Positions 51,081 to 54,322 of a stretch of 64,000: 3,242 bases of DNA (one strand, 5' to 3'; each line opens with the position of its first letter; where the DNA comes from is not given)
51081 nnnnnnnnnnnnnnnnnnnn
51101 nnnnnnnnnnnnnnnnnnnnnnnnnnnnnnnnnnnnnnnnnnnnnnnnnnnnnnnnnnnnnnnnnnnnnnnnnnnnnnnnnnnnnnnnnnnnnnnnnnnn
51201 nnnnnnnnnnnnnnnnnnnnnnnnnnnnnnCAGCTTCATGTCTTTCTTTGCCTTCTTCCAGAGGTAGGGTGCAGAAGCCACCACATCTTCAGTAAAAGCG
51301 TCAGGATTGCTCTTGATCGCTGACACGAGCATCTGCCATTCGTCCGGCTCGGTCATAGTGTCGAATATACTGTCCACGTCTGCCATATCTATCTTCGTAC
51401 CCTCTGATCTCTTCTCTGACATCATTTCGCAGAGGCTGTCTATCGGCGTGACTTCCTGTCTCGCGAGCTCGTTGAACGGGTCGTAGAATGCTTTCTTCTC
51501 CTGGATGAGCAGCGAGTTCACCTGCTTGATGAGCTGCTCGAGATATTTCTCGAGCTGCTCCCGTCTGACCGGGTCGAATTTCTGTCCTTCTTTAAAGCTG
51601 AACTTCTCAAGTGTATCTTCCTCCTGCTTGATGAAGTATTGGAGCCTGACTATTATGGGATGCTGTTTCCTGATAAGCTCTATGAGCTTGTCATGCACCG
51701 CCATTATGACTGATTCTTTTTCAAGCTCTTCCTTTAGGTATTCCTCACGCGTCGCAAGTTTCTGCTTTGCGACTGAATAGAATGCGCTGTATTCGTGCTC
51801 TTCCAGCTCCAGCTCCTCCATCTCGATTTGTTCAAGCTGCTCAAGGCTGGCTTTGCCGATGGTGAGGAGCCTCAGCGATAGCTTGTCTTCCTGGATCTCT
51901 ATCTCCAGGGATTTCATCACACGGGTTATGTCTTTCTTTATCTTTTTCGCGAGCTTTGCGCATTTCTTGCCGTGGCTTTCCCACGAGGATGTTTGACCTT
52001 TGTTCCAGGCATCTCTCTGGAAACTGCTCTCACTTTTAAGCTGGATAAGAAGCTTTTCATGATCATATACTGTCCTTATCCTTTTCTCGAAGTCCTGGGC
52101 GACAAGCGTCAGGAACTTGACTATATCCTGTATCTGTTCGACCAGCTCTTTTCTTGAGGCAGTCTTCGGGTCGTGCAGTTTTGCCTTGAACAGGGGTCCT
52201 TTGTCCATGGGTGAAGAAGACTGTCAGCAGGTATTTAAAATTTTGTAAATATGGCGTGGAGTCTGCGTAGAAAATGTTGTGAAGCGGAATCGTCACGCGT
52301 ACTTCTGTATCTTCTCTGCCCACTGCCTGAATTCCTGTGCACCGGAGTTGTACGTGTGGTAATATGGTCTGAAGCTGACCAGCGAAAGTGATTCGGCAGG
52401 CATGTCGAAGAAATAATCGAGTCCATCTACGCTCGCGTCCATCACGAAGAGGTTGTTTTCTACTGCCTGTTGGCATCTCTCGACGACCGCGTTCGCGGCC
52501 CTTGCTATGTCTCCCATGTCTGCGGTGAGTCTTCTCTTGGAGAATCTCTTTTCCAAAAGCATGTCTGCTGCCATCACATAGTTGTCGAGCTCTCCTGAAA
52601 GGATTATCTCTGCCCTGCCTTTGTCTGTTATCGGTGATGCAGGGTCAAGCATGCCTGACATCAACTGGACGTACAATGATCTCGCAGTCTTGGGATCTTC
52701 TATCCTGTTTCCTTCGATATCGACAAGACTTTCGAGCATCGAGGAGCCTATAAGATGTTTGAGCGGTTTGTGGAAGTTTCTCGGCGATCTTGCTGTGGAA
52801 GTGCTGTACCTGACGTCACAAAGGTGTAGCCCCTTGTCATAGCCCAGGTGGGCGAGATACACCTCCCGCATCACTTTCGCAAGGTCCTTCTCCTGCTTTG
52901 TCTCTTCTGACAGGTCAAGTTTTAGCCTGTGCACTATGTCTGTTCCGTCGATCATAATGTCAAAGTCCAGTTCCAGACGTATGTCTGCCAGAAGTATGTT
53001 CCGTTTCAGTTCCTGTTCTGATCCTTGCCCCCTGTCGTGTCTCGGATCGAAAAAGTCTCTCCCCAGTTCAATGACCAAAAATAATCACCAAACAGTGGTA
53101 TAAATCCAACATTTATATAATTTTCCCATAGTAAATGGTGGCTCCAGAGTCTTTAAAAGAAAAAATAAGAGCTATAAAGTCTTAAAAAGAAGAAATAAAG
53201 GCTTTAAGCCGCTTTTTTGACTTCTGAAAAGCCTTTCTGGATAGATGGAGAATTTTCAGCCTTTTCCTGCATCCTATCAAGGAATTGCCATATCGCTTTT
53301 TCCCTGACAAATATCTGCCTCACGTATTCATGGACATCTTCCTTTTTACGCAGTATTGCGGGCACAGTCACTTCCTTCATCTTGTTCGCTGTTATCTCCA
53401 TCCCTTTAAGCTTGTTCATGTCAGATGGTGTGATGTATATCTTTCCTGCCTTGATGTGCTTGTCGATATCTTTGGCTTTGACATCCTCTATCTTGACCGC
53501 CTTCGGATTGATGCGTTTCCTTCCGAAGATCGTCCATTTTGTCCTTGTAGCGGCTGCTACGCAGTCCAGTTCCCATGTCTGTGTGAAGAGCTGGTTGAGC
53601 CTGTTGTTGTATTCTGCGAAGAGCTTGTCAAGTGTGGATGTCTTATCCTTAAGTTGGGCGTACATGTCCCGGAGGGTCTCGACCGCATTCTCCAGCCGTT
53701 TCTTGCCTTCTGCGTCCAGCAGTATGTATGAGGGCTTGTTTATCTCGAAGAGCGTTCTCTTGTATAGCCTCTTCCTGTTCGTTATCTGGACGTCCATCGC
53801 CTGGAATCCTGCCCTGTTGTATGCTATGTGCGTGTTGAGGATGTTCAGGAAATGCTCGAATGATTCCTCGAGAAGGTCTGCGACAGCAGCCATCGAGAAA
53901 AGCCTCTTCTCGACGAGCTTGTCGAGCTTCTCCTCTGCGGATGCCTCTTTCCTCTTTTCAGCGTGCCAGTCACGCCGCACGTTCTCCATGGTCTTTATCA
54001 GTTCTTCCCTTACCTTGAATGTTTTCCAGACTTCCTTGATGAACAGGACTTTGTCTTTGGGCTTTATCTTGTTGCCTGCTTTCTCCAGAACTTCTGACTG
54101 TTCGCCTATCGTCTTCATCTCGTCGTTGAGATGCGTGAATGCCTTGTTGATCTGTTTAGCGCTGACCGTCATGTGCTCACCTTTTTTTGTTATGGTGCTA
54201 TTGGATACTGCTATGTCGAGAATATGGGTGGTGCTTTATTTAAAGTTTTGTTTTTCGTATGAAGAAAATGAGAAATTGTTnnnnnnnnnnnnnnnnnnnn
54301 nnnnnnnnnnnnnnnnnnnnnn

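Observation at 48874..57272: Eight-gene co-directional cluster: HerA-like ATPase, three consecutive gene pairs of one long helical and one small protein (third helical protein fused to GGDEF), Mre11-like nuclease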

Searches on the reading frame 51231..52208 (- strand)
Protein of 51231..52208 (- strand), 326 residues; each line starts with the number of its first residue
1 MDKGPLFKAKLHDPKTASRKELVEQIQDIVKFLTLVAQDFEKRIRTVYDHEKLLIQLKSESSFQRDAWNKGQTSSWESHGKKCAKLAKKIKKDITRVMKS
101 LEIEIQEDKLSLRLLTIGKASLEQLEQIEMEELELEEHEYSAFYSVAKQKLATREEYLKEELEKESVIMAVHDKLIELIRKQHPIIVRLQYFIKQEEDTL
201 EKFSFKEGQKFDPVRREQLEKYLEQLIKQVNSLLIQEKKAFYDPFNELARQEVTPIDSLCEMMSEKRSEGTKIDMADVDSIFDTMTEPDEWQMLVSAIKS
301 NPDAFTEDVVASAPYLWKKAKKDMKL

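Call 56: search_protein_representatives(protein=window:51231-52208:-)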
Query: 326 residues. Proteins with E-value up to 0.001 (for the whole library): 9; up to 1e-10: 8; up to 1e-30: 3. The best 9 are listed.
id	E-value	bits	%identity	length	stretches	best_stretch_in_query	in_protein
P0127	9.6e-83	294.4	48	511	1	1-324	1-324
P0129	7.4e-68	245.5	42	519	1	4-306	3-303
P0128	3.1e-67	243.4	43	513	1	3-324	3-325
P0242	3.5e-14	69.3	24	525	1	16-312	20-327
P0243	5.0e-13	65.5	23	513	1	20-322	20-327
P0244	6.6e-13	65.1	23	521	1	17-318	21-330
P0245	7.3e-13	65.0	23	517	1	8-320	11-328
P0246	8.2e-13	64.8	25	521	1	16-299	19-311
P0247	5.1e-06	42.5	40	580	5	241-275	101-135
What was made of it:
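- Closest known: Coiled-coil/stalk GGDEF diguanylate cyclases with small protein regulators. Different: The 330-aa helical N-terminal domain has no relatives outside this family (call 56).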

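Call 58: search_protein_families(library=phrogs, proteins=[window:51231-52208:-], max_evalue=0.01)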
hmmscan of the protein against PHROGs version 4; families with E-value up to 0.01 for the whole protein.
window:51231-52208:- (326 aa): 0 families

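Call 87: search_protein_families(library=pfam, proteins=[P0242, P0244, P0247], max_evalue=0.001)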
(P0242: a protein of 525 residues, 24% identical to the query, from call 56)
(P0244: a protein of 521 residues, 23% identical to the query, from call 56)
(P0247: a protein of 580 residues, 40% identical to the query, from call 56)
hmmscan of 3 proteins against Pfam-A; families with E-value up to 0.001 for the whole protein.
P0242 (525 aa): 1 family
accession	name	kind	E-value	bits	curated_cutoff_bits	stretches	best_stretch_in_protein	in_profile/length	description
PF00990.26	GGDEF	-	7.9e-37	126.9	23.8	1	346-513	1-161/161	Diguanylate cyclase, GGDEF domain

P0244 (521 aa): 1 family
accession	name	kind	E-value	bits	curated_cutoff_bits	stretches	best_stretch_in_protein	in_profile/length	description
PF00990.26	GGDEF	-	4.2e-40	137.6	23.8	1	345-510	3-161/161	Diguanylate cyclase, GGDEF domain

P0247 (580 aa): 6 families
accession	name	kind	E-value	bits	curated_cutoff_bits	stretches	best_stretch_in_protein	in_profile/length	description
PF09383.16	NIL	-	5.4e-07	29.8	24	0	130-155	9-34/73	NIL domain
PF01816.23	LRV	-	1.1e-05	26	21.6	0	106-121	5-20/26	Leucine rich repeat variant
PF22164.2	Dark_WHD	-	4.4e-05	24.2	27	0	277-308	14-39/63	Dark, winged-helix domain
PF15656.11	Tox-HDC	-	0.00016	22.3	21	0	94-122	11-39/130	Toxin with a H, D/N and C signature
PF21587.3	AP5B1_N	-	0.00038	21.1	21.2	0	84-102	2-20/71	AP-5 complex subunit beta-1, N-terminal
PF23804.1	DUF7179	-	0.00067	20.1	27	0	342-361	37-56/90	Family of unknown function (DUF7179)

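Call 101: find_encoding_contigs(protein=P0242, flank=8000, max_places=2)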
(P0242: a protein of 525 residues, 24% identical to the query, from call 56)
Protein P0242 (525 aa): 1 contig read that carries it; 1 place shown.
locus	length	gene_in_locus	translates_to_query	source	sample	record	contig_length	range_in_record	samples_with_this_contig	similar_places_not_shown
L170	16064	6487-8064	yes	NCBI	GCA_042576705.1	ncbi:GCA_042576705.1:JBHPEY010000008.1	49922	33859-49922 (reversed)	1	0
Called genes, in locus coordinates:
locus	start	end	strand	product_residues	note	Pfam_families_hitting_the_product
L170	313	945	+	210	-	PF00735:Septin (weak), PF01926:MMR_HSR1, PF02421:FeoB_N (weak), PF00009:GTP_EFTU (weak)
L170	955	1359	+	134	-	PF09846:OapB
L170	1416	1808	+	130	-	PF09845:OapC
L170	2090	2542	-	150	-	PF21473:OB_Ssb-like, PF01336:tRNA_anti-codon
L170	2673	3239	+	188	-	-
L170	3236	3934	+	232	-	PF11848:DUF3368 (weak)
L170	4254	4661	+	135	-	-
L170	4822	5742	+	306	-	-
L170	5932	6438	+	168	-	-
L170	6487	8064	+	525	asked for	PF00990:GGDEF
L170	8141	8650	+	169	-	-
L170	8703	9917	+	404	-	PF00149:Metallophos, PF12850:Metallophos_2 (faint)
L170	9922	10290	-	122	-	PF00293:NUDIX, PF14815:NUDIX_4 (weak)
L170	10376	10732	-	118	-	-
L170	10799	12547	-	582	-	PF01336:tRNA_anti-codon, PF00152:tRNA-synt_2, PF02938:GAD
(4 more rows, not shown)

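Call 102: find_encoding_contigs(protein=P0243, flank=8000, max_places=2)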
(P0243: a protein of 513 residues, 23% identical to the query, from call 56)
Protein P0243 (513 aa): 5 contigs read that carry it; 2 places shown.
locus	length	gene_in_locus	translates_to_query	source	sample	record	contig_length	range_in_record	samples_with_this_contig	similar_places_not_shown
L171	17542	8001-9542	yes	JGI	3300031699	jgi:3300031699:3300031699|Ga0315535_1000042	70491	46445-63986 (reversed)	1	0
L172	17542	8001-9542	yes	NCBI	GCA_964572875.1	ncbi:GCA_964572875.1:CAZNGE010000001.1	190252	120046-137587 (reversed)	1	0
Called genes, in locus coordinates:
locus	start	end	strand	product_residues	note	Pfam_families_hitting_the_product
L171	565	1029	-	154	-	PF21473:OB_Ssb-like, PF01336:tRNA_anti-codon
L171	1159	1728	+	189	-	-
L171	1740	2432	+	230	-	PF11848:DUF3368 (weak)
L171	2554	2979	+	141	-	-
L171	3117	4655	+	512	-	PF01935:DUF87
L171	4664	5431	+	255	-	-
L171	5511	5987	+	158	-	-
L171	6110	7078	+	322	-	-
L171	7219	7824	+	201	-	-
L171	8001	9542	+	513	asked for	PF00990:GGDEF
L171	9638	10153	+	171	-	-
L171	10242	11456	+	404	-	PF00149:Metallophos, PF12850:Metallophos_2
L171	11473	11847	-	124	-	PF00293:NUDIX, PF14815:NUDIX_4 (weak)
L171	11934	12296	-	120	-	-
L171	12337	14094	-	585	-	PF01336:tRNA_anti-codon, PF00152:tRNA-synt_2, PF02938:GAD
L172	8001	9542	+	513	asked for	PF00990:GGDEF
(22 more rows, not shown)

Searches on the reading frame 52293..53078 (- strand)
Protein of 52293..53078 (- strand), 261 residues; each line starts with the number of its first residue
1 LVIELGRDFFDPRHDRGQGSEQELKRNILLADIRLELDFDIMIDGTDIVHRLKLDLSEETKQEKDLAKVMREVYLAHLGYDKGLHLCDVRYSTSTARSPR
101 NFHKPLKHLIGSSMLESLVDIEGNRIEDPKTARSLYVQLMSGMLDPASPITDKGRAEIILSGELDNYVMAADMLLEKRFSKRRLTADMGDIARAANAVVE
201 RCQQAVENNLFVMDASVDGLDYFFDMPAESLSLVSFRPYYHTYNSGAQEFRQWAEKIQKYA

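Call 3: search_protein_families(library=pfam, proteins=[window:52293-53078:-], max_evalue=0.1)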
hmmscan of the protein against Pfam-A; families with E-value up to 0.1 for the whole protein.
window:52293-53078:- (261 aa): 0 families

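Call 4: search_protein_families(library=padloc, proteins=[window:52293-53078:-], max_evalue=0.1)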
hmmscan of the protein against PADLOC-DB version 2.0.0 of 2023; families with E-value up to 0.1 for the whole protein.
window:52293-53078:- (261 aa): 0 families

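Call 5: search_protein_families(library=ncbifam, proteins=[window:52293-53078:-], max_evalue=0.1)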
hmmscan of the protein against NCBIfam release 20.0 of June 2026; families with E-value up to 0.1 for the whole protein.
window:52293-53078:- (261 aa): 0 families

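Call 8: find_homologous_proteins(query=window:52293-53078:-)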
Query window:52293-53078:- (261 aa): 1 proteins with E <= 0.001 among 673 candidates.
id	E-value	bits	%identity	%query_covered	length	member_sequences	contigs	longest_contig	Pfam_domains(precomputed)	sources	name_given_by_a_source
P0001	7.1e-169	578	100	100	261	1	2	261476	-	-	-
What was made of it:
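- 52293..53078 (-): P2 (261 aa as called from TTG; the true start is uncertain), an acidic ORFan and partner of CC2. Only itself was found in the 5.8-billion-protein search (call 8).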

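Call 9: find_encoding_contigs(protein=P0001, flank=10000, max_places=6)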
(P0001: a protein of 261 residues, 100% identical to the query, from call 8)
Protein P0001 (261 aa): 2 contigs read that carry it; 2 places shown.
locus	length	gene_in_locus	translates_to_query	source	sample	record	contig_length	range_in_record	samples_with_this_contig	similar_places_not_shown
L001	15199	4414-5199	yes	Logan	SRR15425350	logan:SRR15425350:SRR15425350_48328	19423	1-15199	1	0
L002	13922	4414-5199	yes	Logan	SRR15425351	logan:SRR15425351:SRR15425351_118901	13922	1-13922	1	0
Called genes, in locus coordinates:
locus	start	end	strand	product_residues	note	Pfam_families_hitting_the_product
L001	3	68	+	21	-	?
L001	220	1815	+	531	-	PF01935:DUF87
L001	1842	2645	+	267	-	-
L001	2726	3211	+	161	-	-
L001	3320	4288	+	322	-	-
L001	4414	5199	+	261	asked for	-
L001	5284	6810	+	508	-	PF00990:GGDEF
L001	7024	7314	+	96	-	-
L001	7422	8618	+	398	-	PF00149:Metallophos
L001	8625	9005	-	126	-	PF00293:NUDIX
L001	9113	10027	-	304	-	-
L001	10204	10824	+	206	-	-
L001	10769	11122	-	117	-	-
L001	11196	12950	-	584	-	PF01336:tRNA_anti-codon, PF00152:tRNA-synt_2, PF02938:GAD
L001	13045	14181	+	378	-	PF01702:TGT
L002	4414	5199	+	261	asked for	-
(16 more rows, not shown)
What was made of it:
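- Checked: An independent gene caller on two identical Logan contigs gives nearly the same genes (call 9).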

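Call 58: search_protein_families(library=phrogs, proteins=[window:52293-53078:-], max_evalue=0.01)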
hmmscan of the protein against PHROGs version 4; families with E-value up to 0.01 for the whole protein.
window:52293-53078:- (261 aa): 0 families

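Call 65: search_solved_structures(query=A7, max_evalue=5)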
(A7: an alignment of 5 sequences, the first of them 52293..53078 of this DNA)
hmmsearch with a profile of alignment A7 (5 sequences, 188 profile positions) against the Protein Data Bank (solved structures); distinct sequences matched with E-value up to 5: 2.
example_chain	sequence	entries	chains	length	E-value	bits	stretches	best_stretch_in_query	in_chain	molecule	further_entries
7qoj_G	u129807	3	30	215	0.37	13.7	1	132-159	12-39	Tail hub protein A gp38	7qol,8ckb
3j8b_A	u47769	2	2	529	0.7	12.8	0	24-64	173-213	Eukaryotic translation initiation factor 3 subunit A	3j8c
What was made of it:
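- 52293..53078 (-): No PDB or family hit (calls 3-5, 65).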

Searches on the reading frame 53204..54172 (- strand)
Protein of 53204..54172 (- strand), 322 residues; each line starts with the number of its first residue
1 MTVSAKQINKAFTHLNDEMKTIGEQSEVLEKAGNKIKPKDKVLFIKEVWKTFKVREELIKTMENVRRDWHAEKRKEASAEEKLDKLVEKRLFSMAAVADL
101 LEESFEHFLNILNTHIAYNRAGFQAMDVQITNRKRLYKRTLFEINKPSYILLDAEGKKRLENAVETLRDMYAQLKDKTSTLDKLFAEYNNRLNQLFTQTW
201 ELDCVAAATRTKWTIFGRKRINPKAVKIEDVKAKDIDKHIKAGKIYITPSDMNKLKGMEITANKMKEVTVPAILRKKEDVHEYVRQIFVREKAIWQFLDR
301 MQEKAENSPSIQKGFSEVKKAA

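Call 3: search_protein_families(library=pfam, proteins=[window:53204-54172:-], max_evalue=0.1)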
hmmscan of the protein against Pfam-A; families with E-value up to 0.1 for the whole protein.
window:53204-54172:- (322 aa): 2 families
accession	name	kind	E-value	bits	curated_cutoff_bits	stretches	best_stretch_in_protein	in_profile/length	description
PF09753.14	Use1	-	0.0065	16.6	38.3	1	157-199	25-68/243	Membrane fusion protein Use1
PF09763.15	Sec3_CC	-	0.071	13.4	27.1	0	82-138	32-87/133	Exocyst complex component Sec3, coiled-coil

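Call 4: search_protein_families(library=padloc, proteins=[window:53204-54172:-], max_evalue=0.1)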
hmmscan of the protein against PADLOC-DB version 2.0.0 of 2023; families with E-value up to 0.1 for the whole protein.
window:53204-54172:- (322 aa): 2 families
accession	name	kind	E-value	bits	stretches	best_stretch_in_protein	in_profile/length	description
PDLC02413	Aga_Nuclease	-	0.042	11.1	0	53-116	99-162/267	-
PDLC00650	ZorA3|ZorA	-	0.08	9.4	1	53-228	477-649/1063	MotA/ExbB/TolQ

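Call 5: search_protein_families(library=ncbifam, proteins=[window:53204-54172:-], max_evalue=0.1)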
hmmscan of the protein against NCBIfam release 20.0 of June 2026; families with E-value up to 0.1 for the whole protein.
window:53204-54172:- (322 aa): 1 family
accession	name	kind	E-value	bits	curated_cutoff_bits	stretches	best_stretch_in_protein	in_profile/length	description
NF045995.1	MAG0865_DivIVA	hypoth_equivalog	0.042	14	55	0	4-38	21-55/69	MAG0865 family DivIVA-related protein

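Call 58: search_protein_families(library=phrogs, proteins=[window:53204-54172:-], max_evalue=0.01)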
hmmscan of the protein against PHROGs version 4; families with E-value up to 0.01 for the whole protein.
window:53204-54172:- (322 aa): 1 family
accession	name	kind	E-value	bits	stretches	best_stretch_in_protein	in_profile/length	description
phrog_37119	-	unknown function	0.002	19.4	1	118-185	4-70/90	-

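Call 67: search_solved_structures(query=A6, max_evalue=1)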
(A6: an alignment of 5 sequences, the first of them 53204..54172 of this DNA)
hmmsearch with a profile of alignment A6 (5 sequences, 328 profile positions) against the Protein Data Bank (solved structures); distinct sequences matched with E-value up to 1: 4.
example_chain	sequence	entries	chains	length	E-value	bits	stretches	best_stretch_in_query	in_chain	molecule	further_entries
5jdo_B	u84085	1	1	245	0.037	16.7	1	274-322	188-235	Haptoglobin-haemoglobin receptor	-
5jdo_A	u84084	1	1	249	0.041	16.6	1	274-322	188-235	Haptoglobin-haemoglobin receptor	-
4e40_A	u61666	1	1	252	0.042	16.5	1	274-322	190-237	Putative uncharacterized protein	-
6ugm_X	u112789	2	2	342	0.28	13.8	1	147-214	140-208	Spp1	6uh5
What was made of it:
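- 53204..54172 (-): CC2 (322 aa), a helical basic ORFan ending in KKAA. No family hit (calls 3-5, 58, 67).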
